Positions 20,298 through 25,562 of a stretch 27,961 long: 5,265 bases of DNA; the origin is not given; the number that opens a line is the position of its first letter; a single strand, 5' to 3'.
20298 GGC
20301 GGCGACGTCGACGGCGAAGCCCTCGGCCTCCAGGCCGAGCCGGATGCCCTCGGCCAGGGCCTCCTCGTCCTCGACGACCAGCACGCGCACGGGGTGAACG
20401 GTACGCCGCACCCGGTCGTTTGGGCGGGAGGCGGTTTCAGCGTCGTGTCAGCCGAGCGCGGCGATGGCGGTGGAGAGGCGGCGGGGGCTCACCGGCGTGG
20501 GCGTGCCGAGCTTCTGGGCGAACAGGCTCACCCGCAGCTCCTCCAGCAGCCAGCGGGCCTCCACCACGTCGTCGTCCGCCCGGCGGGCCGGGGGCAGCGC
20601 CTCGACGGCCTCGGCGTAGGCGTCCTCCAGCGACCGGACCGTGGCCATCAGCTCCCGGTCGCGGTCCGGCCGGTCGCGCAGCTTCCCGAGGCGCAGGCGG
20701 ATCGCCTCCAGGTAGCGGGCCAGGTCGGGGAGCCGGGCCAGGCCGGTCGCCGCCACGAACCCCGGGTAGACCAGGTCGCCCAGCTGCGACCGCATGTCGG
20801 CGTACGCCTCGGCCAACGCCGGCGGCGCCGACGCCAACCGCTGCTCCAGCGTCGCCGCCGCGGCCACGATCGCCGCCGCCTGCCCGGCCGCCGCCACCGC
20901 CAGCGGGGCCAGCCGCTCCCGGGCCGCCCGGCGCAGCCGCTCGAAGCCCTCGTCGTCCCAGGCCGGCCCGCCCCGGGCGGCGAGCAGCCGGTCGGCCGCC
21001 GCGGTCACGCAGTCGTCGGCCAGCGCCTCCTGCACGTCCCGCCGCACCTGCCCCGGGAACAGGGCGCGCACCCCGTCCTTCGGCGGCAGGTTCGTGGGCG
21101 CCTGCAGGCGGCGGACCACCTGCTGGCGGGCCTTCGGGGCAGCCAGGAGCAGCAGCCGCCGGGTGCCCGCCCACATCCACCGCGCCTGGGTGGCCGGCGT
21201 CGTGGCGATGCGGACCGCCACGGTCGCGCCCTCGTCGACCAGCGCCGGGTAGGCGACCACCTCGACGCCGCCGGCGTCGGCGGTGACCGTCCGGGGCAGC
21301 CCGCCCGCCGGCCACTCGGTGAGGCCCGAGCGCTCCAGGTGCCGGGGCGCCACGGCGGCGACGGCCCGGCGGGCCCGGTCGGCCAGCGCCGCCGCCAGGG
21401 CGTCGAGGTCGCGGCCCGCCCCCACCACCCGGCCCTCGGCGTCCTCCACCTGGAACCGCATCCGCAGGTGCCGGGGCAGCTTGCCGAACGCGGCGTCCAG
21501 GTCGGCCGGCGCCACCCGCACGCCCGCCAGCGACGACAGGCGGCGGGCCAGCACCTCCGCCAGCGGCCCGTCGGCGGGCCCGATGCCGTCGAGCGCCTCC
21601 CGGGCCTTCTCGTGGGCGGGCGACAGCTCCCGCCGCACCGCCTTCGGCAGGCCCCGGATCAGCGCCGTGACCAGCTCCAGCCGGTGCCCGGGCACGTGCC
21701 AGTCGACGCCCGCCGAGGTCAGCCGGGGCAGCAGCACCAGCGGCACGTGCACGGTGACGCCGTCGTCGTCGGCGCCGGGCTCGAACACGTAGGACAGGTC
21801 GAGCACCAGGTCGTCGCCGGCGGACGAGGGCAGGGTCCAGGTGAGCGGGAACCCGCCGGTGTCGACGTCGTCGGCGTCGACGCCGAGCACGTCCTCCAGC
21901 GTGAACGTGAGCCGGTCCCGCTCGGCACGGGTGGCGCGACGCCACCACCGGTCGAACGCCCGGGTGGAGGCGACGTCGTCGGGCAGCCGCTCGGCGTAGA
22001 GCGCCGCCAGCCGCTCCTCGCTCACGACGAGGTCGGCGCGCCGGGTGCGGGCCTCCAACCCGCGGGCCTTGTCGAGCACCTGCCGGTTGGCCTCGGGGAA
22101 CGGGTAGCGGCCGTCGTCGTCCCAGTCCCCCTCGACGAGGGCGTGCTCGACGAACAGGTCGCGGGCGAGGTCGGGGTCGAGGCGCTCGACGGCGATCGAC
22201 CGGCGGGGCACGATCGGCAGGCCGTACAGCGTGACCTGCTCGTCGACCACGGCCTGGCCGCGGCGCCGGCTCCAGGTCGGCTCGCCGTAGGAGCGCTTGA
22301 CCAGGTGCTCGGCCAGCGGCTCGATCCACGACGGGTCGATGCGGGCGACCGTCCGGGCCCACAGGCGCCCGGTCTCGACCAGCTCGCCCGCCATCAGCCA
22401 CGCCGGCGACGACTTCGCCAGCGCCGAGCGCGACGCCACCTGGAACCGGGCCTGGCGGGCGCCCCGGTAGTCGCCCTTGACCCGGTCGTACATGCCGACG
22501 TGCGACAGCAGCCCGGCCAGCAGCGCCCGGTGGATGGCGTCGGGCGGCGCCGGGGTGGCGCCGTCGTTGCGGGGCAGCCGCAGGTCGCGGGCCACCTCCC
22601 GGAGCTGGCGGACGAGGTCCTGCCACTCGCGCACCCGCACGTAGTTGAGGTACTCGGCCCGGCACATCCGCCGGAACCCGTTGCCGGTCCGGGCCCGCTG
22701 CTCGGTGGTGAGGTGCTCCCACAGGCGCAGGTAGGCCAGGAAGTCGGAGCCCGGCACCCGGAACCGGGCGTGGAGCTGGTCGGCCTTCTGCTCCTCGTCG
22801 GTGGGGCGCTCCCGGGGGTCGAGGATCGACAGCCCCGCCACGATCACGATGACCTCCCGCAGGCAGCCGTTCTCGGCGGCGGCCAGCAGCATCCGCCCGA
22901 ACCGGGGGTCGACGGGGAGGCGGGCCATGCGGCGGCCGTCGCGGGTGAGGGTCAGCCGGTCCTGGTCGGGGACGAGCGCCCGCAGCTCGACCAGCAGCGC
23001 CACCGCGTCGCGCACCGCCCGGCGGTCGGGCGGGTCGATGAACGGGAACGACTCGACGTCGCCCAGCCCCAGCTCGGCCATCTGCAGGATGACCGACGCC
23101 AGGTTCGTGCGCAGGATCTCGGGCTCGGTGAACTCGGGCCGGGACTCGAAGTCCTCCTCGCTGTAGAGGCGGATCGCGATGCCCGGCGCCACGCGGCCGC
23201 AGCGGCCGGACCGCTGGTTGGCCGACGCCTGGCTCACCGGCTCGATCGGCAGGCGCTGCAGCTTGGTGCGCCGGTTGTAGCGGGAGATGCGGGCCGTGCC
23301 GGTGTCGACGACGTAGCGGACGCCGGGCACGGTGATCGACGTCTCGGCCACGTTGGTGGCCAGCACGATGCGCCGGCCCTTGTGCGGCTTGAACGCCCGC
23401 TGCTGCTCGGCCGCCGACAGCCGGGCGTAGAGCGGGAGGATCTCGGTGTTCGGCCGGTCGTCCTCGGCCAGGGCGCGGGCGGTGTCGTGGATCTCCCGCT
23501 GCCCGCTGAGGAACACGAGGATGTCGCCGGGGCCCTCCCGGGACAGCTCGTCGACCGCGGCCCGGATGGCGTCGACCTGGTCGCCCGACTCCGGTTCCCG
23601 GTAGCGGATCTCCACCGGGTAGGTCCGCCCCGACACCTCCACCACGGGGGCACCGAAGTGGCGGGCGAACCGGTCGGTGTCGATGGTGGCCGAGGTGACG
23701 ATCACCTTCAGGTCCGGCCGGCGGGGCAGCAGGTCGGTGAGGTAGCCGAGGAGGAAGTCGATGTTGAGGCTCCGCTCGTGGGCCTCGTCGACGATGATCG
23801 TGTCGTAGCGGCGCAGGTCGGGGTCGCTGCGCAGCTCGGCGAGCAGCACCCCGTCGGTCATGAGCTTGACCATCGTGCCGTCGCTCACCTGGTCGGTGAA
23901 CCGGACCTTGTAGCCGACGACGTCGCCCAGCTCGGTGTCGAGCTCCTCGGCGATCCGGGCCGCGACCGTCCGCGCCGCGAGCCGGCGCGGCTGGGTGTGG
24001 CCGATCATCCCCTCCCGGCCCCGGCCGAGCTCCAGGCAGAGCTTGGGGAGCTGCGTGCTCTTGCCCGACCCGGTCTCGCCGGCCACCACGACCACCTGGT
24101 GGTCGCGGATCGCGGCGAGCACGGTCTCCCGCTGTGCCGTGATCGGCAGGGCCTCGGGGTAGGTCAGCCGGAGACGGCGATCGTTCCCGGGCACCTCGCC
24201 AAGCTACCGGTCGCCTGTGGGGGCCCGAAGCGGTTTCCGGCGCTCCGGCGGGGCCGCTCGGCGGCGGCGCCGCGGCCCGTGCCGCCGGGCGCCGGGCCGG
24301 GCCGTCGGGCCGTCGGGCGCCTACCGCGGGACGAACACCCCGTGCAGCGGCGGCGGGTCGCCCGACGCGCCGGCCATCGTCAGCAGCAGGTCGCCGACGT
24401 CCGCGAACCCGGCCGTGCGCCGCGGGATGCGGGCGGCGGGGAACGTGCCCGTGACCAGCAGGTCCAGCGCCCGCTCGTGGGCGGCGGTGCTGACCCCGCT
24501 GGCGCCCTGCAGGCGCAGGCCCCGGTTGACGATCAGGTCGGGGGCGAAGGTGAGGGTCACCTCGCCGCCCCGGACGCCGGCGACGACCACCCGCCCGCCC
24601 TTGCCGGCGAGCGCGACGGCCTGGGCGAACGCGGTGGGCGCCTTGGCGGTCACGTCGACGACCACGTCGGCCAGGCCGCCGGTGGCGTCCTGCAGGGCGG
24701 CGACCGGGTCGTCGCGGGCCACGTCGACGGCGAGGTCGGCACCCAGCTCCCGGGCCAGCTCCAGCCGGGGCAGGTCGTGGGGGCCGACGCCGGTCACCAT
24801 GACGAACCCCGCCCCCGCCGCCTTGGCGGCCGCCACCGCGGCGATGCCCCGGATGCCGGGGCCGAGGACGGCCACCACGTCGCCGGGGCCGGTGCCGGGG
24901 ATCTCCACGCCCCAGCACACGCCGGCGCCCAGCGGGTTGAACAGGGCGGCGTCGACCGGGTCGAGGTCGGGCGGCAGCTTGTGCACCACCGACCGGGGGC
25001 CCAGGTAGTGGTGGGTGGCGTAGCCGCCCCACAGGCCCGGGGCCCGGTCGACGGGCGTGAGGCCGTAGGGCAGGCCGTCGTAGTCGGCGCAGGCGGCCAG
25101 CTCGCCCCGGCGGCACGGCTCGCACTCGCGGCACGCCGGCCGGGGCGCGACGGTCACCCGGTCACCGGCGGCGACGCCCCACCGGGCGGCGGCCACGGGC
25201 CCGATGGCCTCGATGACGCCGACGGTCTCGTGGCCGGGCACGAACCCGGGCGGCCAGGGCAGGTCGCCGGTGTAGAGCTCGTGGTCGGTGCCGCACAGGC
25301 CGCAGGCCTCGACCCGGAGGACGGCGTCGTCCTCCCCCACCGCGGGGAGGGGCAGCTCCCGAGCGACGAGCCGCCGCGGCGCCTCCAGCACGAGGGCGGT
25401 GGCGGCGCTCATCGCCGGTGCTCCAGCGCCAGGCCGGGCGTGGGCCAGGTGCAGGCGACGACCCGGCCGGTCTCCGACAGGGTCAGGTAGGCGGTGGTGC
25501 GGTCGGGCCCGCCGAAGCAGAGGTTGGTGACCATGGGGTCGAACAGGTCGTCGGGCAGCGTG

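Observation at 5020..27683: Six copies of a KstR2-like operator define a dispersed, non-canonical catabolic regulon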

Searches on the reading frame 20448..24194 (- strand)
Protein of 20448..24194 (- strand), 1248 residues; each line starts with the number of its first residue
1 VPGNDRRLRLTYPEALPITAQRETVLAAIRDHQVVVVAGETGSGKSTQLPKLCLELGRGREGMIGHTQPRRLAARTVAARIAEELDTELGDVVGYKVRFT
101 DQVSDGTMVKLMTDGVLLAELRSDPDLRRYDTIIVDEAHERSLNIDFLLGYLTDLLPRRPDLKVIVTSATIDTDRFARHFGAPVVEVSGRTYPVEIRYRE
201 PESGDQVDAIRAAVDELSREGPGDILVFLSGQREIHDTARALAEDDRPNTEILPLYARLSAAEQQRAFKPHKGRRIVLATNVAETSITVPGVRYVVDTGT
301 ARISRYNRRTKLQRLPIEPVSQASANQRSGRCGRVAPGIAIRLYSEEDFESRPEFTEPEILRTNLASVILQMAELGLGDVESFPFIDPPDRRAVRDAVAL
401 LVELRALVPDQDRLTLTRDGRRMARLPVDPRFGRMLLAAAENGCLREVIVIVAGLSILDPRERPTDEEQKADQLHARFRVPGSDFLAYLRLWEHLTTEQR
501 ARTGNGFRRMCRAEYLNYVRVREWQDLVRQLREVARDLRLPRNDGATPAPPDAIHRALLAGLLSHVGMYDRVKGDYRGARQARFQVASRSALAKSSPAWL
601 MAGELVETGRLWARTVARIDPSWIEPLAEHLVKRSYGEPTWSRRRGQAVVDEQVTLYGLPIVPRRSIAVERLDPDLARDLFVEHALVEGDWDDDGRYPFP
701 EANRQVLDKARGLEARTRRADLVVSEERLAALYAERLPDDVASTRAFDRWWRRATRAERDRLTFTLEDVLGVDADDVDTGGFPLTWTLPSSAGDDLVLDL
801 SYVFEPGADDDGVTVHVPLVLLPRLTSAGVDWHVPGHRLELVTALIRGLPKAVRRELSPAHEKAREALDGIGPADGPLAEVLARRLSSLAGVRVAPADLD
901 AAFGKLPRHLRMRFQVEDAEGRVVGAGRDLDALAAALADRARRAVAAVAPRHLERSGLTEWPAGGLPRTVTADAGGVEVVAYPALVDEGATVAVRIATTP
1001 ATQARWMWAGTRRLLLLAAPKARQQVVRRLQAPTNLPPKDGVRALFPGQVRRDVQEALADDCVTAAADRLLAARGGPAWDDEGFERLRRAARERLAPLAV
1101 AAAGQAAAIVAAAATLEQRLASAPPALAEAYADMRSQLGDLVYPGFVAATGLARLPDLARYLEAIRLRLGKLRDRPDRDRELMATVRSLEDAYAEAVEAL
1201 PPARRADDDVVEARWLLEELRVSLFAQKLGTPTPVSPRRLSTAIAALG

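Call 10: search_protein_families(library=pfam, proteins=[window:20448-24194:-])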
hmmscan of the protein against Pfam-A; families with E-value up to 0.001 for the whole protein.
window:20448-24194:- (1248 aa): 7 families
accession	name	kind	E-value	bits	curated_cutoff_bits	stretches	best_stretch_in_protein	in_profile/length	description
PF11898.13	DUF3418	-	2.5e-185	618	25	1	644-1245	1-581/582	Domain of unknown function (DUF3418)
PF07717.22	OB_NTP_bind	-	1.3e-14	54.5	29.5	1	554-630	1-82/83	Oligonucleotide/oligosaccharide-binding (OB)-fold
PF00271.37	Helicase_C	-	9.7e-13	48.8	23.5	1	211-335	4-109/110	Helicase conserved C-terminal domain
PF21010.2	HA2_C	-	5.3e-12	46.5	21.3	1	429-488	1-77/77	Helicase associated domain (HA2), ratchet-like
PF00270.35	DEAD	-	1.6e-06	28.4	26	1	20-172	3-161/167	DEAD/DEAH box helicase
PF13401.12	AAA_22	-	9.4e-05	23.2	27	1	31-156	4-108/130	AAA domain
PF04408.29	HA2_N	-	0.00065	20.2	21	0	397-428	1-29/29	Helicase associated domain (HA2), winged-helix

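Call 75: find_homologous_proteins(query=window:20448-24194:-, max_evalue=1e-100)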
Query window:20448-24194:- (1248 aa): 8000 proteins with E <= 1e-100 among 8000 candidates; the best 120 are listed.
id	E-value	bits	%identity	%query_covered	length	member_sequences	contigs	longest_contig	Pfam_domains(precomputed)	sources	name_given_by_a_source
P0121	0.0e+0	2729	100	100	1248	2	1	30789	PF00270.36,PF11898.14,PF00271.38,PF07717.23,PF21010.3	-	-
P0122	0.0e+0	2286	84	100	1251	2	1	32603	PF00270.36,PF11898.14,PF00271.38,PF07717.23,PF21010.3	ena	-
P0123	0.0e+0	2018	77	100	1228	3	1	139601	PF00270.36,PF11898.14,PF00271.38,PF07717.23,PF04408.30,PF21010.3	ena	-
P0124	0.0e+0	1987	77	100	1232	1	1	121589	PF00270.36,PF11898.14,PF00271.38,PF07717.23,PF04408.30,PF21010.3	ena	-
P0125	0.0e+0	1976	75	100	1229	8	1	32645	PF00270.36,PF11898.14,PF13401.13,PF00271.38,PF07717.23,PF21010.3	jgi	-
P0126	0.0e+0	1971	78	83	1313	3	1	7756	PF00270.36,PF11898.14,PF00271.38,PF07717.23,PF21010.3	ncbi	-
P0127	0.0e+0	1954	77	82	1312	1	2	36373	PF00270.36,PF11898.14,PF00271.38,PF07717.23,PF21010.3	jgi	jgi:ATP-dependent helicase HrpA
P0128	0.0e+0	1950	74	100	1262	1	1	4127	PF00270.36,PF11898.14,PF00271.38,PF07717.23,PF21010.3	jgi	jgi:ATP-dependent RNA helicase HrpA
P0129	0.0e+0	1942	73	100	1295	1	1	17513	PF00270.36,PF11898.14,PF00271.38,PF07717.23,PF21010.3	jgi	jgi:ATP-dependent helicase HrpA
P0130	0.0e+0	1905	73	100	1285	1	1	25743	PF00270.36,PF11898.14,PF00271.38,PF07717.23,PF21010.3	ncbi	ncbi:MAG: ATP-dependent RNA helicase HrpA [Acidimicrobiales bacterium]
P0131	0.0e+0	1885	70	100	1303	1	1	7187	PF00270.36,PF11898.14,PF00271.38,PF07717.23,PF21010.3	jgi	jgi:ATP-dependent helicase HrpA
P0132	0.0e+0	1885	72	100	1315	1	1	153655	PF11898.14,PF00271.38,PF07717.23,PF21010.3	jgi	jgi:ATP-dependent RNA helicase HrpA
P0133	0.0e+0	1730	68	99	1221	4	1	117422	PF00270.36,PF11898.14,PF00271.38,PF07717.23,PF21010.3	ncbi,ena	-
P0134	0.0e+0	1729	67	99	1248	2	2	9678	PF00270.36,PF11898.14,PF13401.13,PF00271.38,PF07717.23,PF04408.30,PF21010.3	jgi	jgi:ATP-dependent helicase HrpA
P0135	0.0e+0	1714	68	99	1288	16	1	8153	PF00270.36,PF11898.14,PF00271.38,PF07717.23,PF21010.3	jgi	jgi:ATP-dependent helicase HrpA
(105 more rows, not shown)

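Call 76: find_encoding_contigs(protein=P0122, flank=10000, max_places=2)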
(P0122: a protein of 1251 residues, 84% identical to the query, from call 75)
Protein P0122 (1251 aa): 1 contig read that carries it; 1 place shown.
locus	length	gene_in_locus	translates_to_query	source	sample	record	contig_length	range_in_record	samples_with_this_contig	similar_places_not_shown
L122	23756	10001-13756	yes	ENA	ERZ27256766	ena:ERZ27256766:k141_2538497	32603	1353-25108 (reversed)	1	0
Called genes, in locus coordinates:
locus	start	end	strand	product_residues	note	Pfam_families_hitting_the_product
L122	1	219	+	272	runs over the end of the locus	PF00106:adh_short, PF08659:KR, PF13561:adh_short_C2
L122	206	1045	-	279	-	PF00106:adh_short, PF08659:KR, PF13561:adh_short_C2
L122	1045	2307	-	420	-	PF13433:Peripla_BP_5 (faint), PF13458:Peripla_BP_6, PF01094:ANF_receptor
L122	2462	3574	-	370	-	PF08240:ADH_N, PF16912:Glu_dehyd_C, PF00107:ADH_zinc_N, PF13602:ADH_zinc_N_2 (weak)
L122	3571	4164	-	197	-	-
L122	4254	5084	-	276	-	PF04199:Cyclase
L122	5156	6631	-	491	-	PF00171:Aldedh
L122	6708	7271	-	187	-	PF00440:TetR_N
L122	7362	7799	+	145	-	-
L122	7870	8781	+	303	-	PF24684:Vgb_lyase (faint), PF08450:SGL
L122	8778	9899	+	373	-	PF08240:ADH_N, PF00107:ADH_zinc_N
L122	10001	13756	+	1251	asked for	PF00270:DEAD (weak), PF00271:Helicase_C, PF21010:HA2_C, PF07717:OB_NTP_bind, PF11898:DUF3418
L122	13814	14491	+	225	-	PF00072:Response_reg, PF00486:Trans_reg_C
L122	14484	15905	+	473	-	PF00672:HAMP, PF00512:HisKA, PF02518:HATPase_c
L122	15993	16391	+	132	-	-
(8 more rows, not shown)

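Call 77: find_encoding_contigs(protein=P0123, flank=10000, max_places=2)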
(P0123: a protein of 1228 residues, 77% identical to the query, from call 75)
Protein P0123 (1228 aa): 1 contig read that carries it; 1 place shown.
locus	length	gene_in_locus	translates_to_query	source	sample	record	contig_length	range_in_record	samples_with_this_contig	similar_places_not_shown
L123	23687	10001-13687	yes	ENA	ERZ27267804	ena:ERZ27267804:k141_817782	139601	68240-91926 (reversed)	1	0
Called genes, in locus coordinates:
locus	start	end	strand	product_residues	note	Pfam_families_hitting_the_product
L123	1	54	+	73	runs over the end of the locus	-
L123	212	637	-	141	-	PF18029:Glyoxalase_6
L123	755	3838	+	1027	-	PF03704:BTAD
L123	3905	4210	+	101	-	PF14026:SCO4226-like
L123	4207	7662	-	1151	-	PF13191:AAA_16, PF00196:GerE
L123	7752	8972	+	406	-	PF00441:Acyl-CoA_dh_1, PF08028:Acyl-CoA_dh_2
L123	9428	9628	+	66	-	-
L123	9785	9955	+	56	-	-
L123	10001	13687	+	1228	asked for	PF00270:DEAD (weak), PF00271:Helicase_C, PF04408:WHD_HA2 (faint), PF21010:HA2_C, PF07717:OB_NTP_bind, PF11898:DUF3418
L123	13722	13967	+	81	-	-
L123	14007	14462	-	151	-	PF01243:PNPOx_N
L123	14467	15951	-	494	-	PF13687:DUF4153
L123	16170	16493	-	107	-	-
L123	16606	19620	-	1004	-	PF13401:AAA_22 (faint), PF03704:BTAD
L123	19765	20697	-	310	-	PF00135:COesterase, PF20434:BD-FAE, PF07859:Abhydrolase_3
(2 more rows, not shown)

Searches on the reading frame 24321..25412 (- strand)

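Call 10: search_protein_families(library=pfam, proteins=[window:24321-25412:-])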
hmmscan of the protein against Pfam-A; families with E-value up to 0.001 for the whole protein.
window:24321-25412:- (363 aa): 3 families
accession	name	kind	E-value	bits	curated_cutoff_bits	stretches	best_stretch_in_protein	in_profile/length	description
PF00107.32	ADH_zinc_N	-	2.9e-21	76.2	31.8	1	189-319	3-127/129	Zinc-binding dehydrogenase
PF08240.17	ADH_N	-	3.9e-20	72.5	23.5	1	26-147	1-103/104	Alcohol dehydrogenase GroES-like domain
PF16912.11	Glu_dehyd_C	-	7.3e-05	22.8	34.9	1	179-284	33-135/211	Glucose dehydrogenase C-terminus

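Call 66: search_protein_families(library=ncbifam, max_evalue=1e-10, proteins=[window:24321-25412:-])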
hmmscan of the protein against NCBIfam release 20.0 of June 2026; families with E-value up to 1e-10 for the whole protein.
window:24321-25412:- (363 aa): 16 families
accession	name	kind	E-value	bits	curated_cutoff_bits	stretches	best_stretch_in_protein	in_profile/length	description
TIGR00692.1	tdh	equivalog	2.6e-38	131.9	458.35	1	18-307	14-288/340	L-threonine 3-dehydrogenase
NF003808.0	PRK05396.1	equivalog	7.8e-34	117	380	1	17-306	15-288/341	L-threonine 3-dehydrogenase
TIGR03451.1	mycoS_dep_FDH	equivalog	1.1e-31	110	512.9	1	19-303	18-300/358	S-(hydroxymethyl)mycothiol dehydrogenase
TIGR03366.1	HpnZ_proposed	hypoth_equivalog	2e-29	102.8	328.1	1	26-320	4-294/315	putative phosphonate catabolism associated alcohol dehydrogenase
NF041097.1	keto_inos_dh_IolM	equivalog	1.5e-28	99.5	450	2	173-329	203-360/389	scyllo-inosose 3-dehydrogenase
NF006940.0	PRK09422.1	equivalog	4.7e-28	98.1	344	1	10-303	7-282/338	alcohol dehydrogenase AdhP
TIGR03989.1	Rxyl_3153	subfamily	1.8e-26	93.3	440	1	5-281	4-289/370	NDMA-dependent alcohol dehydrogenase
NF007489.0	PRK10083.1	equivalog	3.8e-22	78.7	376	1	6-329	3-306/339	Zn-dependent oxidoreductase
NF007642.0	PRK10309.1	equivalog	7.7e-19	68.1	550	1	6-289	3-270/347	galactitol-1-phosphate 5-dehydrogenase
NF007375.0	PRK09880.1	equivalog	5e-17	61.7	469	1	26-304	26-289/344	L-idonate 5-dehydrogenase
NF047908.1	AldhRedAhr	equivalog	5.2e-16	58.4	470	1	11-290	12-271/335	NADPH-dependent aldehyde reductase Ahr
TIGR02824.1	quinone_pig3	subfamily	5.4e-15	55.2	296.8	0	129-286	92-245/325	putative NAD(P)H quinone oxidoreductase, PIG3 family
NF010344.0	PRK13771.1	subfamily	4.6e-14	52.1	349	1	7-321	4-297/334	putative alcohol dehydrogenase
TIGR02822.1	adh_fam_2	subfamily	6.8e-14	51.7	283.5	1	11-300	13-276/329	zinc-binding alcohol dehydrogenase family protein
TIGR01202.1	bchC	equivalog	1.3e-13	50.8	291.25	0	4-88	2-87/308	chlorophyll synthesis pathway protein BchC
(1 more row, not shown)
